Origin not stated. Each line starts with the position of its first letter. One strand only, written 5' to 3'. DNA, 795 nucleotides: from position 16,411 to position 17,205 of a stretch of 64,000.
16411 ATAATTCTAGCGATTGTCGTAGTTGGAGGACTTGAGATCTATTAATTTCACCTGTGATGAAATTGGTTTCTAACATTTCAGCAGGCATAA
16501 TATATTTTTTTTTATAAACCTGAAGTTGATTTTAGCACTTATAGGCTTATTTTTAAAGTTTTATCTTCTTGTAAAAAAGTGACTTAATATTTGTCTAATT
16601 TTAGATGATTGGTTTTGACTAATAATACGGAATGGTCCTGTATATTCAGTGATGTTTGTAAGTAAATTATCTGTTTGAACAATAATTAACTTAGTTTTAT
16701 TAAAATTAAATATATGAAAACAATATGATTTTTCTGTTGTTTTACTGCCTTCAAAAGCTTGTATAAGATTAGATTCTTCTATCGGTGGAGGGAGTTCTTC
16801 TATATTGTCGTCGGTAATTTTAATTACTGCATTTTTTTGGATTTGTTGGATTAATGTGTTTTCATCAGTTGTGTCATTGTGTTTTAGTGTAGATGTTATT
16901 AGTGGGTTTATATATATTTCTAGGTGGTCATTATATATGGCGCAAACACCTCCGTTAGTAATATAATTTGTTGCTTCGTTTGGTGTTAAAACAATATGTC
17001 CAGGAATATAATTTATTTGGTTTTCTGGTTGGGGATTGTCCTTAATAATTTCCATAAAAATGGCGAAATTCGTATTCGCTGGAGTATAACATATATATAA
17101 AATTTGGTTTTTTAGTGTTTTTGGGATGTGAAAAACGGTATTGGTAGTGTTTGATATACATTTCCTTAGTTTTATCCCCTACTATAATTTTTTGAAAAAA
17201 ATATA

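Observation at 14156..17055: Uncharacterised block: P-loop kinase, a 609-aa two-domain protein with an ADP-dependent-kinase-like C-terminal half, and a 164-aa orphan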

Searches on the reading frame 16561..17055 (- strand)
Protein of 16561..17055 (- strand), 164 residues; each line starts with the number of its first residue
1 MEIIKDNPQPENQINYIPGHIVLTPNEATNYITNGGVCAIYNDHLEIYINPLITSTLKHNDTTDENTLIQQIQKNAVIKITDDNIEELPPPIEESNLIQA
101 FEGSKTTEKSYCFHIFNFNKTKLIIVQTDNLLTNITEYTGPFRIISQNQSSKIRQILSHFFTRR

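Call 3: search_protein_families(library=pfam, proteins=[window:16561-17055:-], max_evalue=1)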
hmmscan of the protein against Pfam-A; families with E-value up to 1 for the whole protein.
window:16561-17055:- (164 aa): 0 families

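Call 4: search_protein_families(library=ncbifam, proteins=[window:16561-17055:-], max_evalue=1)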
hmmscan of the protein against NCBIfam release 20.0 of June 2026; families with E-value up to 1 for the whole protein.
window:16561-17055:- (164 aa): 0 families

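Call 8: search_solved_structures(query=window:16561-17055:-, max_evalue=10)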
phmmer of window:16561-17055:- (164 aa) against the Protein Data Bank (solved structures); distinct sequences matched with E-value up to 10: 13.
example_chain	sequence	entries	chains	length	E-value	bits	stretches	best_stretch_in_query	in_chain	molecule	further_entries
7esl_A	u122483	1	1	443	0.28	14.2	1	6-76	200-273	L-rhamnose-alpha-1,4-D-glucuronate lyase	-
9hgf_A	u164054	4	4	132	0.44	13.6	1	27-74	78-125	Bromo domain-containing protein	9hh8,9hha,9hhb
7esn_A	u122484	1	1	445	0.54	13.3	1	6-76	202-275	L-Rhamnose-alpha-1,4-D-glucuronate lyase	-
7esk_A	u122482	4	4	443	0.57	13.3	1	6-76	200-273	L-Rhamnose-alpha-1,4-D-glucuronate lyase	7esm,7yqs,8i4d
1p13_A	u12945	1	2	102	0.75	12.9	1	102-160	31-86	Proto-oncogene tyrosine-protein kinase Src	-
1sha_A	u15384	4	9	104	0.77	12.8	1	102-160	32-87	V-SRC SH2 DOMAIN | SRC TYROSINE KINASE SH2 DOMAIN | SRC SH2 DOMAIN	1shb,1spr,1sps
1nzl_A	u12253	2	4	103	0.77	12.8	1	102-160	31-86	Tyrosine-protein kinase transforming protein SRC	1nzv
1is0_A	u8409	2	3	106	0.81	12.7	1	102-160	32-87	Tyrosine-protein kinase transforming protein SRC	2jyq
8esq_L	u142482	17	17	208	0.82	12.7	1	41-112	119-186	60S ribosomal protein L13 | Large ribosomal subunit protein eL13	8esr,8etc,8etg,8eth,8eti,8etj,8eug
1bkl_A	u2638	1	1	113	0.95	12.5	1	102-160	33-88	PP60 V-SRC TYROSINE KINASE TRANSFORMING PROTEIN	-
1skj_A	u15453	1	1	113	0.96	12.5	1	102-160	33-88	PP60 V-SRC TYROSINE KINASE TRANSFORMING PROTEIN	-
1bkm_A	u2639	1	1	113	1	12.4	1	102-160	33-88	PP60 V-SRC TYROSINE KINASE TRANSFORMING PROTEIN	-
1f1w_A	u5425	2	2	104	1.5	11.9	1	102-160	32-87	PROTO-ONCOGENE TYROSINE-PROTEIN KINASE SRC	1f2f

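Call 21: find_homologous_proteins(query=window:16561-17055:-, max_evalue=0.01)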
Query window:16561-17055:- (164 aa): 2 proteins with E <= 0.01 among 12 candidates.
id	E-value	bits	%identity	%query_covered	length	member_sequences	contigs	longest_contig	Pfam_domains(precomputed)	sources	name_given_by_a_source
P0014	7.5e-102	356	99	100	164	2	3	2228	-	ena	-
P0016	8.9e-48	180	58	95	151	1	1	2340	-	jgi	jgi:hypothetical protein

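Call 71: find_encoding_contigs(protein=P0016, flank=3000, max_places=2)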
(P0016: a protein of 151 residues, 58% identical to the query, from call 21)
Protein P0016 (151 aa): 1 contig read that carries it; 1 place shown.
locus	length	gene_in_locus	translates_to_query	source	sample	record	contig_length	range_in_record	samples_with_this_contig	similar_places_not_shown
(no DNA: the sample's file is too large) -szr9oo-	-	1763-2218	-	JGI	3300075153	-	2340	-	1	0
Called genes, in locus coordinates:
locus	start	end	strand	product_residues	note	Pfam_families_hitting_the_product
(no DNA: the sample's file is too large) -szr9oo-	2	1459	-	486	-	?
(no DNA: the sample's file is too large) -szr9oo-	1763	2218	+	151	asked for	-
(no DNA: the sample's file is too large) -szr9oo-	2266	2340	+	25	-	?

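Call 94: search_protein_families(library=padloc, proteins=[window:16561-17055:-], max_evalue=0.01)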
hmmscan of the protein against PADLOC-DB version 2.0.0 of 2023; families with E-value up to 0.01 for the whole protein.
window:16561-17055:- (164 aa): 0 families

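Call 95: search_protein_families(library=phrogs, proteins=[window:16561-17055:-], max_evalue=0.01)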
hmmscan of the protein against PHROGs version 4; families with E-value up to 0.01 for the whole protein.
window:16561-17055:- (164 aa): 0 families
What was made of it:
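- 16561..17055 (-): 164-aa lineage-specific orphan, not a conserved part of either kinase unit. No family, structure, phage or defence match (calls 3, 4, 8, 94, 95).
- Tried and rejected: (4) The orphan gave nothing in Pfam, NCBIfam, PDB sequences, PHROGs, PADLOC or homologue search (calls 3, 4, 8, 21, 94, 95).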
